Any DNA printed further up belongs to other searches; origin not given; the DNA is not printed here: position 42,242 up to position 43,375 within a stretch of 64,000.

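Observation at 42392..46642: Radical SAM - carbamoyltransferase - duplicated SGNH-like hydrolase cluster (candidate modification pathway)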

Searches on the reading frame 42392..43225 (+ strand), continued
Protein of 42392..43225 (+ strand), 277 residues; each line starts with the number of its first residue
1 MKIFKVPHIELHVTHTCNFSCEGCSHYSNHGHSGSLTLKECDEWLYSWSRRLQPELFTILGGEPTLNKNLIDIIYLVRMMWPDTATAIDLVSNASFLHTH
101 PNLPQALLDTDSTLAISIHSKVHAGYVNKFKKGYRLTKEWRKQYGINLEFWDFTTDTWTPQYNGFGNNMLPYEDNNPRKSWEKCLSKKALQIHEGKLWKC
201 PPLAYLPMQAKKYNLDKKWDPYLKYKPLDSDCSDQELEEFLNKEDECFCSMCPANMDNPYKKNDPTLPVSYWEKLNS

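Call 76: search_protein_families(library=pfam, proteins=[L015:4144-5940:+, L015:5945-7042:+, L015:7039-8004:+, L015:1294-2181:+, L015:2132-3058:+, L015:3647-4147:+, L015:3063-3650:+, L001:8423-9010:+], max_evalue=0.05)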
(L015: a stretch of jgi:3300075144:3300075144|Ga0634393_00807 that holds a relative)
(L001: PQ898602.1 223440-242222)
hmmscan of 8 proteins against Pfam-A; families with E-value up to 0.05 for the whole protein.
L015:4144-5940:+ (598 aa): 2 families
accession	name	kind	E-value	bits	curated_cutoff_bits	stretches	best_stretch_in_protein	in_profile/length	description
PF04055.27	Radical_SAM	-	6.4e-10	39.9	29.5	1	207-370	2-160/166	Radical SAM superfamily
PF02310.24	B12-binding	-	0.00087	19.6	32.1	1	57-100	48-92/121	B12 binding domain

L015:5945-7042:+ (365 aa): 0 families

L015:7039-8004:+ (321 aa): 1 family
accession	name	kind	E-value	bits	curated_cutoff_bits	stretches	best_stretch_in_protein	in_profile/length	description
PF02274.22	ADI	-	0.023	14.2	22.8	0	260-320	317-377/377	Arginine deiminase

L015:1294-2181:+ (295 aa): 0 families

L015:2132-3058:+ (308 aa): 0 families

L015:3647-4147:+ (166 aa): 0 families

L015:3063-3650:+ (195 aa): 1 family
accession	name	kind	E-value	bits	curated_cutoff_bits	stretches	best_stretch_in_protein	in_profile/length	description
PF01041.23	DegT_DnrJ_EryC1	-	1.1e-18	68.1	19.8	2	98-177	164-242/360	DegT/DnrJ/EryC1/StrS aminotransferase family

L001:8423-9010:+ (195 aa): 2 families
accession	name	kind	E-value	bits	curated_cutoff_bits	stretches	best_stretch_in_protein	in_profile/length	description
PF01041.23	DegT_DnrJ_EryC1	-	1.8e-17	64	19.8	2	5-61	26-85/360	DegT/DnrJ/EryC1/StrS aminotransferase family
PF10547.14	P22_AR_N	-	0.023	15.3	30.7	0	48-73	18-43/115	P22_AR N-terminal domain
